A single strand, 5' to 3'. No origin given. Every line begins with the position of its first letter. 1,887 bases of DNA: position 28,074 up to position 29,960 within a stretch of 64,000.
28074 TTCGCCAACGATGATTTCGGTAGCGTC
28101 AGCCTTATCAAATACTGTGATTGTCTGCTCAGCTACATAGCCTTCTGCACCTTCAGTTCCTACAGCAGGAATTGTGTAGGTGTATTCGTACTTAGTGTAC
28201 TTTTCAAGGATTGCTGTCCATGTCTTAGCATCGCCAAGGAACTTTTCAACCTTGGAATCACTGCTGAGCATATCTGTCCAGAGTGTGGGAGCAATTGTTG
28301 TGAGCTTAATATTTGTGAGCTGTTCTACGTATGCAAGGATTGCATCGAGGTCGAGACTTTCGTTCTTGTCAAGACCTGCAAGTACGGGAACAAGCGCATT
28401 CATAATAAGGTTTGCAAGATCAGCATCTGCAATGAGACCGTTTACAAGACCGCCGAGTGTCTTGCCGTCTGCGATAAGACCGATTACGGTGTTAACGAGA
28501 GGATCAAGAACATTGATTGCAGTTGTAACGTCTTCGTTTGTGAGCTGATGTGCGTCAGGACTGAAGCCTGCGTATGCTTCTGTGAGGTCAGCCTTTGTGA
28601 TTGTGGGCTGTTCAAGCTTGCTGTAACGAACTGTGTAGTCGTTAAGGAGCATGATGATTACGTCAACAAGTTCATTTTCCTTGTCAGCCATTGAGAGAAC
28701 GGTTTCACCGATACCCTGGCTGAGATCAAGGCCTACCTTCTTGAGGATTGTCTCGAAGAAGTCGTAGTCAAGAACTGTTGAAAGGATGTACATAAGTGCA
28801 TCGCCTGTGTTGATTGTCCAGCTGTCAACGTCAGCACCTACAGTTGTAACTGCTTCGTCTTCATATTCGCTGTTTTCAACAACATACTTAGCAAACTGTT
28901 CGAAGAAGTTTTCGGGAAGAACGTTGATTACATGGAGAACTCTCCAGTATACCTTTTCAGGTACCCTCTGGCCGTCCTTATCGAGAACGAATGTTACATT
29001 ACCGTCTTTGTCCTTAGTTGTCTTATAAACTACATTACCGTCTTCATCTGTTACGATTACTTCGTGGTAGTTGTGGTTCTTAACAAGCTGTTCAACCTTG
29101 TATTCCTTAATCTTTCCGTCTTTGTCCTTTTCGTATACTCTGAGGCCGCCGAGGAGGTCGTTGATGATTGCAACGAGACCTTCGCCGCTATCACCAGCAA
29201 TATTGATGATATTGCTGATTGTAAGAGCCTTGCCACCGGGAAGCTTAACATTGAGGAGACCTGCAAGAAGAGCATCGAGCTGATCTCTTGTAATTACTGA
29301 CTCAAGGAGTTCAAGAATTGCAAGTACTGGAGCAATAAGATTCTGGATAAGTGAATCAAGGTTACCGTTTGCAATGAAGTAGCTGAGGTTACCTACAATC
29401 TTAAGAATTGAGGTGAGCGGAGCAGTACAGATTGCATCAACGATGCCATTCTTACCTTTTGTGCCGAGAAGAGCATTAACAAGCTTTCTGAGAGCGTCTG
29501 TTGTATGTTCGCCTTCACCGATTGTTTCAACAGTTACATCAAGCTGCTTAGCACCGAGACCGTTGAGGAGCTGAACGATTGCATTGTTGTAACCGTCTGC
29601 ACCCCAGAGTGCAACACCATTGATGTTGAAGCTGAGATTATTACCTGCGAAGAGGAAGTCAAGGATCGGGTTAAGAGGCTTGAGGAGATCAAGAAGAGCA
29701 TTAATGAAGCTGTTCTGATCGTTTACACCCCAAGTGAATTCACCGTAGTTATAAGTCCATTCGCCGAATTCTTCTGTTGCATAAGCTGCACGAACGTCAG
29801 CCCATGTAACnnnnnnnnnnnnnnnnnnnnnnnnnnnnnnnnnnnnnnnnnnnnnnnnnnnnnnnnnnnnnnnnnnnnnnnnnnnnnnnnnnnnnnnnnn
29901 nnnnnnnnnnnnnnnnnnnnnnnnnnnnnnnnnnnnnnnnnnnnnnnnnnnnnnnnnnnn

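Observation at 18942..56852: One uninterrupted 37.9-kb ORF encoding a secreted protein of about 12,600 aa with no recognisable domain family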

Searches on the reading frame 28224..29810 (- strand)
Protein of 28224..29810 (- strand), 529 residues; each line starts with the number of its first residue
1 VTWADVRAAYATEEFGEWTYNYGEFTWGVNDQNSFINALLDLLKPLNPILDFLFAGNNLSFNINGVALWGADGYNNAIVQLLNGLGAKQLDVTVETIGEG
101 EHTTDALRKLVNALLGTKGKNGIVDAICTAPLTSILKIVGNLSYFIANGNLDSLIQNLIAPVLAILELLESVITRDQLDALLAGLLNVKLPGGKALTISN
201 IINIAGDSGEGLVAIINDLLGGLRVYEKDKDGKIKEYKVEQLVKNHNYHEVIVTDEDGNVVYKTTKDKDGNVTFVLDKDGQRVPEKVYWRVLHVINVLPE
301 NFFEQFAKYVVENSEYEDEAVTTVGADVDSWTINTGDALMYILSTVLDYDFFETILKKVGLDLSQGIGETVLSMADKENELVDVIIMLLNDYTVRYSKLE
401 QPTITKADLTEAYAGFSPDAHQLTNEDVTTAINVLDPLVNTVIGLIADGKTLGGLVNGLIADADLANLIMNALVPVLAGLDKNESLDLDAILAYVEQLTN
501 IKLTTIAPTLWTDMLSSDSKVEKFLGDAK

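Call 32: search_solved_structures(query=A1, max_evalue=1)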
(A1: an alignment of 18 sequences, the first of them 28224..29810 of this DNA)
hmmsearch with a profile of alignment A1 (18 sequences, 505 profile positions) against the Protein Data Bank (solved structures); distinct sequences matched with E-value up to 1: 2.
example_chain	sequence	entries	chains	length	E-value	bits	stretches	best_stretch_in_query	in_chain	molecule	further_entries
3mlg_A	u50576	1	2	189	0.068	15.2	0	112-159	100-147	2X chimera of Helicobacter pylori protein HP0242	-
21gi_A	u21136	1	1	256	0.38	12.8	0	113-158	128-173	A designed protein Three-twist Knot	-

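Call 34: predict_structure(alignment_id=A1)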
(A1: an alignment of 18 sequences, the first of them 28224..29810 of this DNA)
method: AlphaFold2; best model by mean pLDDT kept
length: 529 residues; sequences in the alignment: 18
mean_pLDDT: 64.6   pTM: 0.46
mean pLDDT of the five models: 64.6, 61.0, 59.5, 59.4, 54.1
residues with pLDDT >= 90: 6; 70-90: 217; 50-70: 197; < 50: 109
segments of 3 or more residues with pLDDT < 50: 1-7, 386-409, 415-421, 446-457, 462-468, 470-486, 505-511, 514-516, 523-529
pLDDT, mean of each block of 10 residues (from residue 1): 45 60 60 74 75 73 61 80 78 77 76 79 78 76 76 73 66 69 66 68 74 71 72 83 81 83 89 88 88 71 78 56 56 68 66 62 58 59 49 30 42 48 52 52 49 47 49 44 46 51 50 51 45
secondary structure, 60 per line:
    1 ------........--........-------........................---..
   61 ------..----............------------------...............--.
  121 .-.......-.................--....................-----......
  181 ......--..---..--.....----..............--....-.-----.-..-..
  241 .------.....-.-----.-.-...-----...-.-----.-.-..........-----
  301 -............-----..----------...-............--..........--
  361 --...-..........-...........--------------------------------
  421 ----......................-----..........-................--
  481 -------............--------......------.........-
elements in order: E7-14 E17-24 H32-55 H73-84 H103-115 H123-129 H131-147 H150-169 H175-186 H198-202 H207-220 E223-226 E248-252 E264-266 E272-274 E286-295 H302-310 E311-313 E331-333 H335-346 H349-358 H367-376 H378-388 H425-446 H452-461 H463-478 H488-499 H508-513 H520-528

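Call 36: search_protein_representatives(alignment_id=A1)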
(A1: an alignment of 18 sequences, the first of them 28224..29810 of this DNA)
Query: 18 sequences, 505 profile positions. Proteins with E-value up to 0.001 (for the whole library): 648; up to 1e-10: 528; up to 1e-30: 377. The best 150 are listed.
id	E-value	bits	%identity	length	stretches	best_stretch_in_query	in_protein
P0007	0.0e+00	3977.7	-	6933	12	9-504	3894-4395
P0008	0.0e+00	3329.9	-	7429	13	14-502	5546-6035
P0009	0.0e+00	3190.8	-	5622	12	12-502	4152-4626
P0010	0.0e+00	2462.2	-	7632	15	17-502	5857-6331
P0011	0.0e+00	1992.9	-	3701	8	7-504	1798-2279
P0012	0.0e+00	1894.9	-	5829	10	5-500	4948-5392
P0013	0.0e+00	1868.6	-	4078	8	17-504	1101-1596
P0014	0.0e+00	1347.0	-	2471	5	19-502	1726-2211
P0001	0.0e+00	1213.8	-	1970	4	7-504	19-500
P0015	0.0e+00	1011.3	-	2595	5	19-485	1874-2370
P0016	1.8e-293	990.4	-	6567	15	25-478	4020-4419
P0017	2.7e-287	970.0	-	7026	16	31-328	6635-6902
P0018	3.0e-283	956.7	-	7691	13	28-491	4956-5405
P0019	1.9e-282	954.0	-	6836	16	31-235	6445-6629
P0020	1.9e-278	940.8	-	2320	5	11-491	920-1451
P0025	2.1e-246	835.1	-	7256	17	22-204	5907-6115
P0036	3.0e-195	666.4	-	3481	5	8-501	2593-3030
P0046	1.8e-172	591.2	-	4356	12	20-363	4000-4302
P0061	4.5e-145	500.8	-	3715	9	26-451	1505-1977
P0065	4.2e-143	494.3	-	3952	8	27-212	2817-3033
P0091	6.6e-122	424.4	-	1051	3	13-495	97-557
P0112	1.7e-112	393.4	-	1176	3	22-465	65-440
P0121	3.3e-108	379.2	-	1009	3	7-478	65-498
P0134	1.1e-99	351.1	-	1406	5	14-359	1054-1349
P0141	8.3e-94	331.7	-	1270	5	7-227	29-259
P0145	3.1e-91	323.2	-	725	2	4-408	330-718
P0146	4.6e-90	319.4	-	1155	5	21-184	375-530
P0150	1.2e-87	311.4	-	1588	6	31-237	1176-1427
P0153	3.0e-82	293.6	-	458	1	32-504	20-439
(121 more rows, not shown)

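Call 38: fold_search(model_id=the predicted structure, library=pdb)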
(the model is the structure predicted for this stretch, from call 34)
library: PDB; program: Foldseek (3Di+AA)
matches with E <= 10: 74; with E <= 0.001: 0
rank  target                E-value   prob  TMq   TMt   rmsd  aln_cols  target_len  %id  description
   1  6yuf_D                2.7e-01  0.07  0.12  0.07  24.7       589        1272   12  Cohesin complex with loader gripping DNA (released 2020-08-19)
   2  9b62_A                8.6e-01  0.04  0.07  0.04  19.7       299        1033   10  Human RANBP2/RAN(GTP)/RANGAP1-SUMO1/UBC9/CRM1/RAN(GTP) - composite map and model (released 2024-10-16)
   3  4uqz_A                1.2e+00  0.03  0.07  0.12  20.8       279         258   12  Coevolution of the ATPase ClpV, the TssB-TssC Sheath and the Accessory HsiE Protein Distinguishes Two Type VI Secretio (released 2014-10-22)
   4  7np7_D1               1.3e+00  0.04  0.10  0.10  26.7       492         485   11  Structure of an intact ESX-5 inner membrane complex, Composite C1 model (released 2021-06-02)
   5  2xes_A                1.6e+00  0.04  0.08  0.13  15.2       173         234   13  Human PatL1 C-terminal domain (loop variant) (released 2010-06-16)
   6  9og9                  1.6e+00  0.03  0.08  0.06  16.6       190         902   12  Cryo-EM structure of human full-length XPO1 (unliganded) (released 2025-11-26)
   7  9qwp_C                1.7e+00  0.05  0.09  0.07  18.5       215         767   16  Structure of the human RalGAP2 complex (released 2025-07-16)
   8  2xer_B                1.8e+00  0.06  0.08  0.15  15.4       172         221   13  Human PatL1 C-terminal domain (loop variant with sulfates) (released 2010-06-16)
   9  2xer_A                2.1e+00  0.04  0.08  0.14  15.8       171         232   13  Human PatL1 C-terminal domain (loop variant with sulfates) (released 2010-06-16)
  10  4uqx                  2.1e+00  0.02  0.07  0.12  18.9       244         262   14  Coevolution of the ATPase ClpV, the TssB-TssC Sheath and the Accessory HsiE Protein Distinguishes Two Type VI Secretion  (released 2014-10-22)
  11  2xer_C                2.3e+00  0.04  0.07  0.13  16.2       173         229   13  Human PatL1 C-terminal domain (loop variant with sulfates) (released 2010-06-16)
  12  7yn1_B                2.3e+00  0.02  0.06  0.09  22.3       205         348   14  Crystal structure of selenomethionine labeled CcbD (released 2023-08-02)
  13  2inr                  2.4e+00  0.03  0.07  0.08  28.6       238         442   13  Crystal structure of a 59 kDa fragment of topoisomerase IV subunit A (GrlA) from Staphylococcus aureus (released 2007-09-18)
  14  2qga_B                2.6e+00  0.04  0.10  0.11  18.8       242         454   11  Plasmodium vivax adenylosuccinate lyase Pv003765 with AMP bound (released 2007-07-24)
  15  9dkr_B                2.6e+00  0.02  0.07  0.09  22.4       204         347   14  Crystal structure of CcbD complexed with PCP domain of CcbZ (released 2025-10-01)
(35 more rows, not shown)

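Call 58: search_protein_families(library=pfam, alignment_id=A1, max_evalue=5)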
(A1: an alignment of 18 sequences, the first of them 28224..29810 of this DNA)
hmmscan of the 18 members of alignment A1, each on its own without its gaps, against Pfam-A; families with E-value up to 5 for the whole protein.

A. member 1, window:28224-29810:- (529 aa): 5 families
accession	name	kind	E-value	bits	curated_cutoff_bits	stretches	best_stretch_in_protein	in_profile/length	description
PF13860.13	FlgD_ig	-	0.0016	18.8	27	1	249-285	25-66/79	FlgD Ig-like domain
PF25801.1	HEAT_GCN1_C_2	-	0.028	14.3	27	1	87-138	188-240/288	Stalled ribosome sensor GCN1-like, HEAT repeats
PF19596.4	DUF6101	-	0.056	13.5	27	1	261-317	24-80/184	Family of unknown function (DUF6101)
PF13499.12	EF-hand_7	-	0.058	14.2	30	1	224-274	9-59/67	EF-hand domain pair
PF08923.16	MAPKK1_Int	-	0.06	13.6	25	1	233-271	2-40/119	Mitogen-activated protein kinase kinase 1 interacting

B. families by the number of members that match (of 18 scanned): 19 families
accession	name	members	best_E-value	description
PF14165.11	YtzH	1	0.00066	YtzH-like protein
PF13860.13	FlgD_ig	1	0.0016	FlgD Ig-like domain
PF13202.12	EF-hand_5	1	0.0044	EF hand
PF00036.39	EF-hand_1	1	0.018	EF hand domain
PF12193.13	Sulf_coat_C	1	0.023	Sulfolobus virus coat protein C terminal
PF25801.1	HEAT_GCN1_C_2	1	0.028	Stalled ribosome sensor GCN1-like, HEAT repeats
PF21872.3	SAM_5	1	0.053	SAM domain-like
PF19596.4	DUF6101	1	0.056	Family of unknown function (DUF6101)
PF13499.12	EF-hand_7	1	0.058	EF-hand domain pair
PF08923.16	MAPKK1_Int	1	0.06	Mitogen-activated protein kinase kinase 1 interacting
PF25189.1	Tad8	1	0.067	Type II Thoeris inhibitor Tad8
PF07827.16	KNTase_C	1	0.096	KNTase C-terminal domain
PF21112.3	CsgH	1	0.11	CsgH protein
PF11760.13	CbiG_N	1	0.12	Cobalamin synthesis G N-terminal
PF25577.1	TPR_TAF2_C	1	0.13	TAF2-like, TPR repeats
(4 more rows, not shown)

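Call 59: search_protein_families(library=pfam, proteins=[P0153, P0145, P0121, P0091, P0112, P0146, P0141, P0134, P0150], max_evalue=0.001)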
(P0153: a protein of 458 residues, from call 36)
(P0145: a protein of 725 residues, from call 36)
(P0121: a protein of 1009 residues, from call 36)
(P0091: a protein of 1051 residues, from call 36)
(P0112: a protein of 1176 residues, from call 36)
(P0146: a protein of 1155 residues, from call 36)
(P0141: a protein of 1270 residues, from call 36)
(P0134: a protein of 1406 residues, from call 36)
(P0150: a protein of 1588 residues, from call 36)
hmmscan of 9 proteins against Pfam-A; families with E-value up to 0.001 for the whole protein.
P0153 (458 aa): 0 families

P0145 (725 aa): 0 families

P0121 (1009 aa): 0 families

P0091 (1051 aa): 0 families

P0112 (1176 aa): 0 families

P0146 (1155 aa): 0 families

P0141 (1270 aa): 0 families

P0134 (1406 aa): 0 families

P0150 (1588 aa): 1 family
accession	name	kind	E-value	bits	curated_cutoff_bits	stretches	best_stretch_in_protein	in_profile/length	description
PF13328.12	HD_4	-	0.00011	22.4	27.2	0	993-1048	37-91/156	HD domain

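Call 60: list_cluster_members(proteins=[P0010, P0012, P0016, P0017, P0018, P0025, P0036, P0046, P0061, P0065])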
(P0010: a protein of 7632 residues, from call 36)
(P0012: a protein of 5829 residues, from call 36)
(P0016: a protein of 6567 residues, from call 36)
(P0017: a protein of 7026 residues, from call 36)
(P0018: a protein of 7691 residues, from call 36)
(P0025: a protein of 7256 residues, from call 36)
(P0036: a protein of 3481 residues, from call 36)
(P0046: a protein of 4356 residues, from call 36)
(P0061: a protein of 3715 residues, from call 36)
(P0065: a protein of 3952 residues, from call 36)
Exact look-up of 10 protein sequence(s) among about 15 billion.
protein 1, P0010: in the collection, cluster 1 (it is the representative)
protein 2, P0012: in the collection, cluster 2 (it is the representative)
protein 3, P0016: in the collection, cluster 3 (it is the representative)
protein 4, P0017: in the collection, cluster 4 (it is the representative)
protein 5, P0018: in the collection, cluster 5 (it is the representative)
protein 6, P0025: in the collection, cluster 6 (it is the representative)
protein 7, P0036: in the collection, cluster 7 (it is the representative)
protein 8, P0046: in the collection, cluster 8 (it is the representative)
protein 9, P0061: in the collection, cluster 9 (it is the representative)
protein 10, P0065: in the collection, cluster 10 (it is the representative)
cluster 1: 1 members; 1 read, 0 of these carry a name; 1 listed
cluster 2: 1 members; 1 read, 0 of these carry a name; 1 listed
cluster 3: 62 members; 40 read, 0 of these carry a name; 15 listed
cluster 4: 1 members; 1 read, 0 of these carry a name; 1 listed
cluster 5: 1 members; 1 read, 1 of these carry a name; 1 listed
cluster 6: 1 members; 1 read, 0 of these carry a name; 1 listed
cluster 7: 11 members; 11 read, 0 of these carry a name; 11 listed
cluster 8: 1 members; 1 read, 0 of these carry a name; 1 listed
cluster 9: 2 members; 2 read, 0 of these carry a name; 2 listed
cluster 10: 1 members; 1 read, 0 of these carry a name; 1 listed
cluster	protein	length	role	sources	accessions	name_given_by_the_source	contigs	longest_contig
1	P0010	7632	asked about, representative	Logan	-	-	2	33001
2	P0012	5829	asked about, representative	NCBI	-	-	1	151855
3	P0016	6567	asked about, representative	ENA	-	-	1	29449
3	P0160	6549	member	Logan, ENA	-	-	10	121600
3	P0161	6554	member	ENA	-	-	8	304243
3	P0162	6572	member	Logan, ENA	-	-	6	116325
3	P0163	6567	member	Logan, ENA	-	-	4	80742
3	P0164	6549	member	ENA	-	-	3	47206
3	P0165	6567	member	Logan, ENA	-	-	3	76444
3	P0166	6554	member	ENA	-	-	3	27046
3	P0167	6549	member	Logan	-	-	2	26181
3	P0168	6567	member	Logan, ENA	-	-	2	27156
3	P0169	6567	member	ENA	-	-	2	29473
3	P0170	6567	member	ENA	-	-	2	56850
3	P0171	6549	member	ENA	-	-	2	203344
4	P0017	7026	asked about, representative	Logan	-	-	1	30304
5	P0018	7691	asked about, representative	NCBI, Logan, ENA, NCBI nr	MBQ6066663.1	MAG: hypothetical protein IJK89_07545 [Clostridia bacterium] | hypothetical protein [Clostridia bacterium]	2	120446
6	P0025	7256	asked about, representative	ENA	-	-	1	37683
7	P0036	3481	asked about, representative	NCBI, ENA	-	-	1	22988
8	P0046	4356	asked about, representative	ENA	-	-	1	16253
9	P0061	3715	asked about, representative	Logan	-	-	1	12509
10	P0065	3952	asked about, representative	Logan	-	-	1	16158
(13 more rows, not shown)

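Call 62: find_homologous_proteins(query=A1, max_evalue=0.00001)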
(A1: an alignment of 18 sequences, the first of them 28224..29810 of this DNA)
Query A1 (18 sequences) (529 aa, profile of the alignment): 58 proteins with E <= 0.00001 among 8000 candidates.
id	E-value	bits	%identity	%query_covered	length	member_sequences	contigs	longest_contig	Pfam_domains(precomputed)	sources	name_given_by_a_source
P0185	4.9e-80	288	62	72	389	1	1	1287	-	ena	-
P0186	3.1e-71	259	32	38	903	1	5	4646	-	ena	-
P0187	3.8e-71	259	34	38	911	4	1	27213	-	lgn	-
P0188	1.4e-70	257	33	38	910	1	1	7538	-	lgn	-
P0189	1.8e-70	256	33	38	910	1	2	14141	-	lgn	-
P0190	2.3e-70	256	33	38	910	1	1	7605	-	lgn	-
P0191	2.9e-70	256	33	38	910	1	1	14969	-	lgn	-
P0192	2.9e-70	256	33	38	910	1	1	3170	-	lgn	-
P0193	3.0e-70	256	33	38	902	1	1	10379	-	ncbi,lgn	-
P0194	3.3e-70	256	33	38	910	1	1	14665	-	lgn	-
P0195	4.4e-70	255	33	38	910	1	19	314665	-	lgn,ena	-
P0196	9.5e-69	251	32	38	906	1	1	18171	-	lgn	-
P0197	1.1e-68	251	31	38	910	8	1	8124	-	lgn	-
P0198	2.1e-68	250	32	38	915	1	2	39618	-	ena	-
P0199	2.3e-68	249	32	38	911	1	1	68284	-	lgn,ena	-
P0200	2.6e-68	249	31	38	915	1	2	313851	-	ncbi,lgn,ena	-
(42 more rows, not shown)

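Call 63: find_encoding_contigs(protein=P0200, flank=8000, max_places=3)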
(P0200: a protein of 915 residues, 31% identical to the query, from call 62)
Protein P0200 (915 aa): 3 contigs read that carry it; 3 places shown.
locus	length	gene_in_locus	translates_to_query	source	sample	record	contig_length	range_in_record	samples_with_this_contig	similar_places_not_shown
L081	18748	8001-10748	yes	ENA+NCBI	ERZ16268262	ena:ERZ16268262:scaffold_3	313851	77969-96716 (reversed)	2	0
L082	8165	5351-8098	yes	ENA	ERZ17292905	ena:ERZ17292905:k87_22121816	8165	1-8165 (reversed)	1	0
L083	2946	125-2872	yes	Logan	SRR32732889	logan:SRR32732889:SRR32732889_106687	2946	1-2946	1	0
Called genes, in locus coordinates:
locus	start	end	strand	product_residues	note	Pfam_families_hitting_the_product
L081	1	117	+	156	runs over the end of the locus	PF00177:Ribosomal_S7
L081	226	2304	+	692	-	PF00009:GTP_EFTU, PF03144:GTP_EFTU_D2, PF22042:EF-G_D2, PF14492:EFG_III, PF16658:RF3_C (weak), PF03764:EFG_IV, PF00679:EFG_C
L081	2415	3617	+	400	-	PF00009:GTP_EFTU, PF03144:GTP_EFTU_D2, PF03143:GTP_EFTU_D3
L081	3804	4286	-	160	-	-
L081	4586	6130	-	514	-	PF13347:MFS_2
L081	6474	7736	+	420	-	PF04389:Peptidase_M28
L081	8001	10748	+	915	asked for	-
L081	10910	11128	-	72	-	PF04070:DUF378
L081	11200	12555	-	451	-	PF05167:DUF711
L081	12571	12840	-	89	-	PF01842:ACT, PF13740:ACT_6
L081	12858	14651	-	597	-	PF02540:NAD_synthase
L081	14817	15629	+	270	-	PF02811:PHP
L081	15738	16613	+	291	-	PF00288:GHMP_kinases_N, PF08544:GHMP_kinases_C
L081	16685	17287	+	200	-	PF09551:Spore_II_R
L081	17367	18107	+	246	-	PF03009:GDPD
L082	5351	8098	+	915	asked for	-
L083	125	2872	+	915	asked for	-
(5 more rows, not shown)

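Call 68: find_encoding_contigs(protein=P0153, flank=6000, max_places=2)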
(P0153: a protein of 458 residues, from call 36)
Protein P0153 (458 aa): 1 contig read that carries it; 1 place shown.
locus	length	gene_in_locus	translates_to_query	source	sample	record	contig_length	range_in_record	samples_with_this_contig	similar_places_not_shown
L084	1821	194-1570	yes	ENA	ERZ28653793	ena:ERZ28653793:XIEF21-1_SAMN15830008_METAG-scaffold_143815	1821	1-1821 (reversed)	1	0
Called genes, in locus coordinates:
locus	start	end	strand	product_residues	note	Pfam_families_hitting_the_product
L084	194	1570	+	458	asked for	-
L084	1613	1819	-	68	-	?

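Call 76: predict_structure(alignment_id=A4)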
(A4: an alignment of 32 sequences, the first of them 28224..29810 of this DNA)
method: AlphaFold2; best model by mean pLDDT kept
length: 529 residues; sequences in the alignment: 32
mean_pLDDT: 70.9   pTM: 0.55
mean pLDDT of the five models: 70.9, 67.4, 67.1, 66.5, 65.9
residues with pLDDT >= 90: 52; 70-90: 250; 50-70: 133; < 50: 94
segments of 3 or more residues with pLDDT < 50: 1-20, 390-406, 415-423, 442-447, 450-460, 462-465, 496-510
pLDDT, mean of each block of 10 residues (from residue 1): 38 44 62 80 83 85 76 89 89 88 87 87 86 86 87 85 78 82 77 78 83 78 79 90 86 87 92 89 91 78 88 75 70 84 74 64 65 67 59 37 47 47 50 51 48 46 50 52 58 50 45 57 55
secondary structure, 60 per line:
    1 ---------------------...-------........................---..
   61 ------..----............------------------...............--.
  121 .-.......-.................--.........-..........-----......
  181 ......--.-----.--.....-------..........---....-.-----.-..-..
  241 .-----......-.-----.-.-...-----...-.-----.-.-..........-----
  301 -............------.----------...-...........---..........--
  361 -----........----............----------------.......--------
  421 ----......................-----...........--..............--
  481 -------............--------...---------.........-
elements in order: H32-55 H73-84 H103-115 H123-129 H131-147 H150-158 H160-169 H175-186 H198-202 H210-219 E223-226 E247-252 E264-266 E272-274 E286-295 H302-310 E311-313 E331-333 H335-345 H349-358 H366-373 H378-389 H406-412 H425-446 H452-462 H465-478 H488-499 H520-528

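Call 81: fold_search(model_id=the predicted structure, library=pdb)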
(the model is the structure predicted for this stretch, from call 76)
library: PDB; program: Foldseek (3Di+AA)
matches with E <= 10: 129; with E <= 0.001: 0
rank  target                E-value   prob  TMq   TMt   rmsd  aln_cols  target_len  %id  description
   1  2vvn_A                1.7e-01  0.08  0.09  0.08  20.3       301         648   11  BtGH84 in complex with NH-Butylthiazoline (released 2008-07-01)
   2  5abf_A                1.9e-01  0.07  0.08  0.07  20.1       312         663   10  Structure of GH84 with ligand (released 2015-11-18)
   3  4ais_A                2.2e-01  0.07  0.09  0.08  19.9       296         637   11  A complex structure of BtGH84 (released 2012-06-20)
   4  5fl0_A                2.7e-01  0.07  0.09  0.08  19.9       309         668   11  Structure of a hydrolase with an inhibitor (released 2016-08-31)
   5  5fky_B                3.6e-01  0.06  0.09  0.08  20.2       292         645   12  Structure of a hydrolase bound with an inhibitor (released 2016-01-27)
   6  5abe_B                4.0e-01  0.06  0.09  0.08  20.1       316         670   12  Structure of GH84 with ligand (released 2015-11-18)
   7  5mi6                  5.8e-01  0.06  0.09  0.08  19.9       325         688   12  BtGH84 mutant with covalent modification by MA3 in complex with Thiamet G (released 2017-11-01)
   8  2xj7_B                1.1e+00  0.04  0.09  0.08  20.7       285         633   12  BtGH84 in complex with 6-acetamido-6-deoxy-castanospermine (released 2010-09-29)
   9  9sob_C16              1.2e+00  0.04  0.09  0.04  18.3       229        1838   15  Structural Model of the Nuclear Pore Complex in Arabidopsis thaliana (released 2025-11-05)
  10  3pkq_B                1.3e+00  0.03  0.05  0.08  23.3       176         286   11  Q83D Variant of S. Enterica RmlA with dGTP (released 2011-01-12)
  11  2w4x                  1.7e+00  0.03  0.08  0.08  19.0       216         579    9  BtGH84 in complex with STZ (released 2009-02-24)
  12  6b5e_B                1.7e+00  0.02  0.05  0.07  23.9       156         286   14  Mycobacterium tuberculosis RmlA in complex with dTDP-glucose (released 2018-02-21)
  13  5fky_A                1.8e+00  0.03  0.09  0.08  20.2       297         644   11  Structure of a hydrolase bound with an inhibitor (released 2016-01-27)
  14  4uqz_A                2.0e+00  0.02  0.07  0.12  20.7       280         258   11  Coevolution of the ATPase ClpV, the TssB-TssC Sheath and the Accessory HsiE Protein Distinguishes Two Type VI Secretio (released 2014-10-22)
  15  6rph                  2.3e+00  0.02  0.08  0.14  20.7       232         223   17  TR-SMX open state structure (10-15ms) of bacteriorhodopsin (released 2019-07-17)
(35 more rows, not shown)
